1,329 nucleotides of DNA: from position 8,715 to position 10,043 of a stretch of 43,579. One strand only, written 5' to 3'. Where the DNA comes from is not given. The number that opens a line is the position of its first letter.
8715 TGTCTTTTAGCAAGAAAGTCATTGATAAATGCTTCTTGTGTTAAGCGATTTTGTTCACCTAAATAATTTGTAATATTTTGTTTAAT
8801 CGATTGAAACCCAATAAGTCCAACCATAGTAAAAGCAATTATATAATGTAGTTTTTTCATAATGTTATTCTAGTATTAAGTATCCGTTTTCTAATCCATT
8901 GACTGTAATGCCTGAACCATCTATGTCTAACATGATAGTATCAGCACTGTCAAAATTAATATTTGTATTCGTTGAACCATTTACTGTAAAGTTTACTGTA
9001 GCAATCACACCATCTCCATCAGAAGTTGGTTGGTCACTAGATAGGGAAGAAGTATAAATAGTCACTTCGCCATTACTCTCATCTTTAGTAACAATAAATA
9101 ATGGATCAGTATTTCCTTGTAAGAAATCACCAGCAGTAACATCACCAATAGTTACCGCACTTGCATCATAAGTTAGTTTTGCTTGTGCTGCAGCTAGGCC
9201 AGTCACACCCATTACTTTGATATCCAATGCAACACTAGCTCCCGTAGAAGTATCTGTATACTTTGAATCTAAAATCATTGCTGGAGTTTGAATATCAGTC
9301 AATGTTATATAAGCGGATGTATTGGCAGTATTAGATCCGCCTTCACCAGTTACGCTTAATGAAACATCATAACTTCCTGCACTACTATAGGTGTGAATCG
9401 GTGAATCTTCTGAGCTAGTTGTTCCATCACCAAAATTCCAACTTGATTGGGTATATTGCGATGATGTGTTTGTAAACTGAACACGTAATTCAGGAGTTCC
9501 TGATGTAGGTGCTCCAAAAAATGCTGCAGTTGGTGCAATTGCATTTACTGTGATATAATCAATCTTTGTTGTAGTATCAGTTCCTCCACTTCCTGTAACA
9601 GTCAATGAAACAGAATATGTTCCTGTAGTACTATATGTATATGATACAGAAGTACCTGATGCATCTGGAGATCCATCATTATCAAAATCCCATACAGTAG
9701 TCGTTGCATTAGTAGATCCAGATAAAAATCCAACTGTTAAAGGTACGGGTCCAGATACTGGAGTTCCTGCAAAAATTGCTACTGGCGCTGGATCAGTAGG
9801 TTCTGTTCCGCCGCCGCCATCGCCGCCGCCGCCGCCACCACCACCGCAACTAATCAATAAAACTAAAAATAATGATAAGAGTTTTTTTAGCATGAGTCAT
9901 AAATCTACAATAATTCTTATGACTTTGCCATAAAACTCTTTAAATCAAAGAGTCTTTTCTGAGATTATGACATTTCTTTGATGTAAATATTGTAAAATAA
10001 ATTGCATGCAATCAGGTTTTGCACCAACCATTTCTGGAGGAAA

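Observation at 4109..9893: Cohesin-bearing lipoprotein directly upstream of a dockerin-bearing T9SS giant protein: a candidate two-gene surface-tethering module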

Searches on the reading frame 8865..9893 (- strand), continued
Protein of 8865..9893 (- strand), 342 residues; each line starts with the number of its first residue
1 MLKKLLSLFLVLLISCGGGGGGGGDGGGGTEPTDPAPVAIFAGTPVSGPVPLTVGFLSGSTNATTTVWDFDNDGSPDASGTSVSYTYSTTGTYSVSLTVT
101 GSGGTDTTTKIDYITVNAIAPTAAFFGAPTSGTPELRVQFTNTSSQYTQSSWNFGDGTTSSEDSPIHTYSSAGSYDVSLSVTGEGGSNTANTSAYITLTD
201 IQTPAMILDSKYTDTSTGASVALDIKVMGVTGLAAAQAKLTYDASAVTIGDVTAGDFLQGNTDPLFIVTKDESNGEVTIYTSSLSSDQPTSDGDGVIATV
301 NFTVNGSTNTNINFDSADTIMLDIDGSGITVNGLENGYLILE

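Call 17: find_related_loci(query=A1, collection=genome_contigs, flank=10000)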
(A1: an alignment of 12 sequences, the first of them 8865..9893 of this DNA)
Query A1 (342 aa) in genome_contigs; peptide patterns used: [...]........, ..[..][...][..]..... (x = any residue, [..] = any of these).
600 stretches matched a pattern (row limit reached: there are more); 119 encode a relative of the query (tblastn E <= 1e-3); the best 80 are kept; 80 distinct loci.
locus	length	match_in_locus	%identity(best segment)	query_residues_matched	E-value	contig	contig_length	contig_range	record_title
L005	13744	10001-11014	62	1-339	3e-121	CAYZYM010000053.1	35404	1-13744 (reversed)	MAG TPA_asm: uncultured bacterium isolate SRP092796_co2_46 genome assembly, contig: k141_785737, whole genome shotgun se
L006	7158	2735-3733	46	35-205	4e-33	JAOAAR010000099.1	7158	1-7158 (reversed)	MAG: Planctomycetota bacterium isolate SKW154 NODE_97_length_7158_cov_2.905945, whole genome shotgun sequence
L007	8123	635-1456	39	37-242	1e-26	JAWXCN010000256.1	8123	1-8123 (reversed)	MAG: Candidatus Hydrogenedentota bacterium isolate P2IB.85 k99_1923192, whole genome shotgun sequence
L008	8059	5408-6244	48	38-201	1e-25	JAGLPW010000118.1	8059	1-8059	MAG: Candidatus Cloacimonadota bacterium isolate RS_8_23 ROV157_8.bin.23.fa_118, whole genome shotgun sequence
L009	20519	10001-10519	41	31-199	3e-28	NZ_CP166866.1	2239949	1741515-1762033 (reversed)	Methanobacterium sp. ACI-7 chromosome, complete genome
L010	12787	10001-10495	40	37-205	2e-21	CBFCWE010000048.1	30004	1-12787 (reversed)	MAG TPA_asm: uncultured Methanosarcina sp. isolate ERR13917544_concoct_37 genome assembly, contig: ERZ26802894.500, whol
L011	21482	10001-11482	33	9-216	5e-21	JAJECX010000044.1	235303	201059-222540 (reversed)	MAG: Anaerolineae bacterium isolate jk18xAbins.45 k141_294352, whole genome shotgun sequence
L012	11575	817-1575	41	35-200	5e-21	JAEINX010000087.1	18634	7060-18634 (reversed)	MAG: Bacteroidales bacterium isolate MAG15 NODE_1881_length_18634_cov_6.371019, whole genome shotgun sequence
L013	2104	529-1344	37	21-204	4e-21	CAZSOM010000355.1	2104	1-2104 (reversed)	MAG TPA_asm: uncultured Candidatus Cloacimonadota bacterium isolate SRP191223_co1_30 genome assembly, contig: NODE_96879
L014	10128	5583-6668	41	11-305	2e-20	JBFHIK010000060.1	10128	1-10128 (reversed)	MAG: Methanosarcina sp. isolate Mix_sand07.2021.05.G.36 k141_282877_length_10128_cov_8.7950, whole genome shotgun sequen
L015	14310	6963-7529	38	9-199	1e-17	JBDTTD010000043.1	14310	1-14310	MAG: Gemmatimonadales bacterium isolate cluster3_bin.288 NODE_17015_length_14310_cov_6.995300, whole genome shotgun sequ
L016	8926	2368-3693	34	35-187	3e-16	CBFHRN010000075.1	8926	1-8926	MAG: Croceimicrobium sp. isolate AGTU_72_bin_18_indstr genome assembly, contig: AGTU_72_bin_18_indstr_c75, whole genome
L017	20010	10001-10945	28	28-331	1e-15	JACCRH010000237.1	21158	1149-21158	MAG: Gemmatimonadales bacterium isolate MGR_bin17 SD2897-2912_k127_3842336, whole genome shotgun sequence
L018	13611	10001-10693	31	2-208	1e-15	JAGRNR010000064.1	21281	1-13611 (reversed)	MAG: bacterium isolate UBP7 HKST-UBA01 NODE_64_length_21281_cov_18.122571, whole genome shotgun sequence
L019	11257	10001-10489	38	32-206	2e-15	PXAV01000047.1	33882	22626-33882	MAG: Methanosarcinaceae archaeon isolate T3Sed10_220R1 T3-Sed10-C1651, whole genome shotgun sequence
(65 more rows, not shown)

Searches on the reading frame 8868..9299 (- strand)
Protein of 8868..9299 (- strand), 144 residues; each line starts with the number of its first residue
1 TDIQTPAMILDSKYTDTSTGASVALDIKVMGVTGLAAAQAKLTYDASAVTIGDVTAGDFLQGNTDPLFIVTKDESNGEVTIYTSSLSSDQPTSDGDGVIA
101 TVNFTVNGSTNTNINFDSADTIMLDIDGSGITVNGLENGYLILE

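Call 5: search_protein_families(library=pfam, proteins=[window:8868-9299:-], max_evalue=10)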
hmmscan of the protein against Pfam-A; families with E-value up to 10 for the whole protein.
seq(144 aa): 1 family
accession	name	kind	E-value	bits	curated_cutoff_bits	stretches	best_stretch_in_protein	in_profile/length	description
PF00963.24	Cohesin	-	8.3e-13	49.2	24.1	1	16-117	9-115/139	Cohesin domain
